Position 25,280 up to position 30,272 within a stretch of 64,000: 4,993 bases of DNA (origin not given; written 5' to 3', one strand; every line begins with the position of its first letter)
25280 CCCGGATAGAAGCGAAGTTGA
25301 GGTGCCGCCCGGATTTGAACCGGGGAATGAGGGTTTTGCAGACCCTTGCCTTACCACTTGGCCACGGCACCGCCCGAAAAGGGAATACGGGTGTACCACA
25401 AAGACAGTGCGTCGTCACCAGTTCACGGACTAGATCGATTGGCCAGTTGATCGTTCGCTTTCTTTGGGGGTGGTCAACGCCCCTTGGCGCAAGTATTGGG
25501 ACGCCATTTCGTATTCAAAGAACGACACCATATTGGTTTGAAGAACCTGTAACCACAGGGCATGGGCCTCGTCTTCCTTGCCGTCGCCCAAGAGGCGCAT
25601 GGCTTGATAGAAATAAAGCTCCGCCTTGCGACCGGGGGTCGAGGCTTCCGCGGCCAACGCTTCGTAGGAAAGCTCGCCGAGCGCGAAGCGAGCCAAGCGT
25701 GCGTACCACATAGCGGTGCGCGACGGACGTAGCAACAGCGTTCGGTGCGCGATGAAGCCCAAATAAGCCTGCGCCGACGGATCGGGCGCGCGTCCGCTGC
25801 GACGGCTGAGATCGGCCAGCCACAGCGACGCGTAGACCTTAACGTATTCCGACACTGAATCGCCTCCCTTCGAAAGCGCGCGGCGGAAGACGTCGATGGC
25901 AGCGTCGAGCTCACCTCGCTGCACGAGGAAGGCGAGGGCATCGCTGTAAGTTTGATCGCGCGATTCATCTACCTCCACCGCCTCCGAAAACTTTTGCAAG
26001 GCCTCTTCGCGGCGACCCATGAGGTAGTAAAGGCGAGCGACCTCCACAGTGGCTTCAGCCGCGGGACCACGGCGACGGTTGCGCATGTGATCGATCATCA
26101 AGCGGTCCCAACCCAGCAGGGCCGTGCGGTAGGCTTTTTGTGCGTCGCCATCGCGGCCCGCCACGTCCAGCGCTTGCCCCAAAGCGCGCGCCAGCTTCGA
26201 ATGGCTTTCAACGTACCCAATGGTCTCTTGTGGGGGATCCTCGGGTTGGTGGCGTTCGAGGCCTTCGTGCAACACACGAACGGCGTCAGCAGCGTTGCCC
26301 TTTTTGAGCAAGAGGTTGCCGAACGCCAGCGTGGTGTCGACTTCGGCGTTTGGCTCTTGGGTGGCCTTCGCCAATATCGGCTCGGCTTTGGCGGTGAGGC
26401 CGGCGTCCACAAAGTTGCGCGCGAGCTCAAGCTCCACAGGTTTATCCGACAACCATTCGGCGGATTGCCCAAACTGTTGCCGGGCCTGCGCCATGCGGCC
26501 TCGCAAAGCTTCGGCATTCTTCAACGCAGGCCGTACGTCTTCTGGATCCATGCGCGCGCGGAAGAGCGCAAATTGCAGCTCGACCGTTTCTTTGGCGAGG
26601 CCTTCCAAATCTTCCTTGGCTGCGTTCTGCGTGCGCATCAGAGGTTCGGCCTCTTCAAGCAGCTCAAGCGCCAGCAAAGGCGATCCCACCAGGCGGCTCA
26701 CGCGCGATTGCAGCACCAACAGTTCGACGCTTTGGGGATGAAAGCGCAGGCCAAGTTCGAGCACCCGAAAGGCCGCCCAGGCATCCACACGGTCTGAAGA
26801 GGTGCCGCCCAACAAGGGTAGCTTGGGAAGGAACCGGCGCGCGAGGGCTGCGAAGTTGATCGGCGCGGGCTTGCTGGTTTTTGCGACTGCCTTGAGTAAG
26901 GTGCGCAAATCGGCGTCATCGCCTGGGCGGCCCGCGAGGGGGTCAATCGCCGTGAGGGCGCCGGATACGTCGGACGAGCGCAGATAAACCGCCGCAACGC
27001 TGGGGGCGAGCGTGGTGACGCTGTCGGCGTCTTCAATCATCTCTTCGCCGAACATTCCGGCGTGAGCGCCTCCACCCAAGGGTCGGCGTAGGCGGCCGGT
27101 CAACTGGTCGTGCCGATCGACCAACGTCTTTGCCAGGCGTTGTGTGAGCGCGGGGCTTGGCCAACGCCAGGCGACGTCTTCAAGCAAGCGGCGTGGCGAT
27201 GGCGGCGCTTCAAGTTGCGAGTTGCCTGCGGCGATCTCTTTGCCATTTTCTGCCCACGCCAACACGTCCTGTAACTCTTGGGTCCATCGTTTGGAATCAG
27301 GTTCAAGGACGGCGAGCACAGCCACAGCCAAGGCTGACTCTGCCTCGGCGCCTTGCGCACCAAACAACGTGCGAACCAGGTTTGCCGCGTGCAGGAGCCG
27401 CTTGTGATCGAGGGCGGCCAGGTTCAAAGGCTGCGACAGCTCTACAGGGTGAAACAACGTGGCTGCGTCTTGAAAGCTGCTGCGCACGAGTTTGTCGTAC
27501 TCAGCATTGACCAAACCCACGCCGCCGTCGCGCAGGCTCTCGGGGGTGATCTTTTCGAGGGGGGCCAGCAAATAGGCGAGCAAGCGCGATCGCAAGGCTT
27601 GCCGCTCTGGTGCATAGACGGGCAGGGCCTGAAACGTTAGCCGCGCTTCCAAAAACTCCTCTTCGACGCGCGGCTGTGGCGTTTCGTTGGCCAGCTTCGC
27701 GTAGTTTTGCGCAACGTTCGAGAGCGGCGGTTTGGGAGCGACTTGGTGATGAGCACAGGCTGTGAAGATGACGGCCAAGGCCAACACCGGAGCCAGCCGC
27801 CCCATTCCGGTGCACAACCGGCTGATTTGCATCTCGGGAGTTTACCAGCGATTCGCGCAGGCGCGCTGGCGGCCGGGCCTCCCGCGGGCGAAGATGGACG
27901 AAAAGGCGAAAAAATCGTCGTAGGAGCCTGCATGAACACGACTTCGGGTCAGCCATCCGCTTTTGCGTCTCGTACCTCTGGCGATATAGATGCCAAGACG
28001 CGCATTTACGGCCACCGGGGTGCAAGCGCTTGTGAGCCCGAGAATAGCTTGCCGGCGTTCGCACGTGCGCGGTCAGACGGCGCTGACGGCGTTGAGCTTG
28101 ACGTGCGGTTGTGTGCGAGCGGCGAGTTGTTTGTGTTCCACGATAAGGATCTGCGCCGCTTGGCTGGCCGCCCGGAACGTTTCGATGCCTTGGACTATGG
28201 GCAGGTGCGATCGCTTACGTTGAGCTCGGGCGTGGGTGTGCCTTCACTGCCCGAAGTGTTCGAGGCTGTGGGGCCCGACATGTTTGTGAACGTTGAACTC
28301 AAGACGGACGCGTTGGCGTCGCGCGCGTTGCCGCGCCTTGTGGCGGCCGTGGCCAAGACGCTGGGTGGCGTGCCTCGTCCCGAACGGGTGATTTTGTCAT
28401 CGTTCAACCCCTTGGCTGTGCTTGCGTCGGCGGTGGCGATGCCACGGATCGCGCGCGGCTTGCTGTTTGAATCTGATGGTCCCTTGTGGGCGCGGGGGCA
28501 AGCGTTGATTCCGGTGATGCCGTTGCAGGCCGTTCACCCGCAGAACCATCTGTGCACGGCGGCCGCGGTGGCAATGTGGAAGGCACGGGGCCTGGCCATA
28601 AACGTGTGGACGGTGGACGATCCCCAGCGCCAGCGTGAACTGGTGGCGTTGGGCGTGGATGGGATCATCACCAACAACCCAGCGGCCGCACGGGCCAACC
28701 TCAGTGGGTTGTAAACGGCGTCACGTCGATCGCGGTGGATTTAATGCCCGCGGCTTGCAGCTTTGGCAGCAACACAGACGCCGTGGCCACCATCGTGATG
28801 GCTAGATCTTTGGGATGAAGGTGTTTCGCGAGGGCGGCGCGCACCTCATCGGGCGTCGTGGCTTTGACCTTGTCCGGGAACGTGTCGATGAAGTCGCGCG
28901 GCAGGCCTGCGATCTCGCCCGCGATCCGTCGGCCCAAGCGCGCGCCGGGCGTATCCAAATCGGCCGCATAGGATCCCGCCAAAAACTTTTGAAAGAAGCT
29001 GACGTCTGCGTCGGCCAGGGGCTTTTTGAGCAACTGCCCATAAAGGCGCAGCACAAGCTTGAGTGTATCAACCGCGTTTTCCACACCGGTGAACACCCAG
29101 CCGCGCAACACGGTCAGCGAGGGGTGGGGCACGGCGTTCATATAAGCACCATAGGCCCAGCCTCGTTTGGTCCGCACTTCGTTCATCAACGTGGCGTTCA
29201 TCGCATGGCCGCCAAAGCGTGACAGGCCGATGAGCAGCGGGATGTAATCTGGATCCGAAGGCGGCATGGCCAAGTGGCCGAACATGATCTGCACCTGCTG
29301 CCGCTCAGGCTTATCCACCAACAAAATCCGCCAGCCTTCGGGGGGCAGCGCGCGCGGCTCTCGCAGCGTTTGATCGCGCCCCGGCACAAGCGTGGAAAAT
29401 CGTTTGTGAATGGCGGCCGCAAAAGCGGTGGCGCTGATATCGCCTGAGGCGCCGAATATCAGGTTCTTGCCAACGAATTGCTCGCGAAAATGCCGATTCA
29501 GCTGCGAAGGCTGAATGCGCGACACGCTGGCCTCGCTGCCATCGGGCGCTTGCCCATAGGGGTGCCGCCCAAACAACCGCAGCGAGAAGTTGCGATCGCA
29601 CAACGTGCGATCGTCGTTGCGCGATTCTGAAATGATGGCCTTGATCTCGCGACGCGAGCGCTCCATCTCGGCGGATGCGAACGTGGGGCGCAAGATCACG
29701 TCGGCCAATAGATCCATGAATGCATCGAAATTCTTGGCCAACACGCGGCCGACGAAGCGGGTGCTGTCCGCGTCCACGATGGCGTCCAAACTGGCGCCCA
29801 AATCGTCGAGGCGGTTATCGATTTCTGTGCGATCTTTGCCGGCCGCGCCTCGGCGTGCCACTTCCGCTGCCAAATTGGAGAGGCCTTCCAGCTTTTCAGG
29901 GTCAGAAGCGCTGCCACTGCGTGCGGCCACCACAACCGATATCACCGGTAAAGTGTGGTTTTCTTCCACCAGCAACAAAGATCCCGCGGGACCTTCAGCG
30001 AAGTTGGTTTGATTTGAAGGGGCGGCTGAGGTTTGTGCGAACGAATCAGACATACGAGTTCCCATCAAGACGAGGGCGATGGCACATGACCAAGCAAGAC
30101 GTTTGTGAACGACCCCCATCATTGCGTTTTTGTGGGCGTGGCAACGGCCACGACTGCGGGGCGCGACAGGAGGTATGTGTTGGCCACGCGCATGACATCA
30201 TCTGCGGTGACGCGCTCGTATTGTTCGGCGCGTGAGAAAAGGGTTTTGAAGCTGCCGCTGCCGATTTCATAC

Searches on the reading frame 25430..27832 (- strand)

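Call 38: search_protein_families(library=pfam, proteins=[window:25430-27832:-], max_evalue=0.0001)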
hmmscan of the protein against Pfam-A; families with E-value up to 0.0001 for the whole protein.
window:25430-27832:- (800 aa): 6 families
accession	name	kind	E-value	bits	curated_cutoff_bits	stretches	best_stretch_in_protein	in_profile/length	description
PF07719.23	TPR_2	-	8.5e-09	35.3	27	0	596-623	5-32/34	Tetratricopeptide repeat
PF13428.12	TPR_14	-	2.4e-06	28.1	23.5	0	632-660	7-35/44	Tetratricopeptide repeat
PF14559.12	TPR_19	-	7.8e-06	26.6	25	0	476-530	3-57/68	Tetratricopeptide repeat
PF13414.12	TPR_11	-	1.3e-05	25.2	26.8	0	600-629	2-31/42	TPR repeat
PF00515.34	TPR_1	-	2.9e-05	24.1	27.8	0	600-623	9-32/34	Tetratricopeptide repeat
PF13432.12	TPR_16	-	9.6e-05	23.2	32.7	0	599-656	4-61/65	Tetratricopeptide repeat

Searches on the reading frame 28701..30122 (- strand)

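Call 38: search_protein_families(library=pfam, proteins=[window:28701-30122:-], max_evalue=0.0001)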
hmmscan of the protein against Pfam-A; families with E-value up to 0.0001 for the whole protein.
window:28701-30122:- (473 aa): 2 families
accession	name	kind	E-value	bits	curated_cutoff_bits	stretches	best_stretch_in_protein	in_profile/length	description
PF00675.25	Peptidase_M16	-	1.5e-15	57.8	22.3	1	51-172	3-124/149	Insulinase (Peptidase family M16)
PF05193.26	Peptidase_M16_C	-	8.2e-11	42.5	23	1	203-374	2-174/181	Peptidase M16 inactive domain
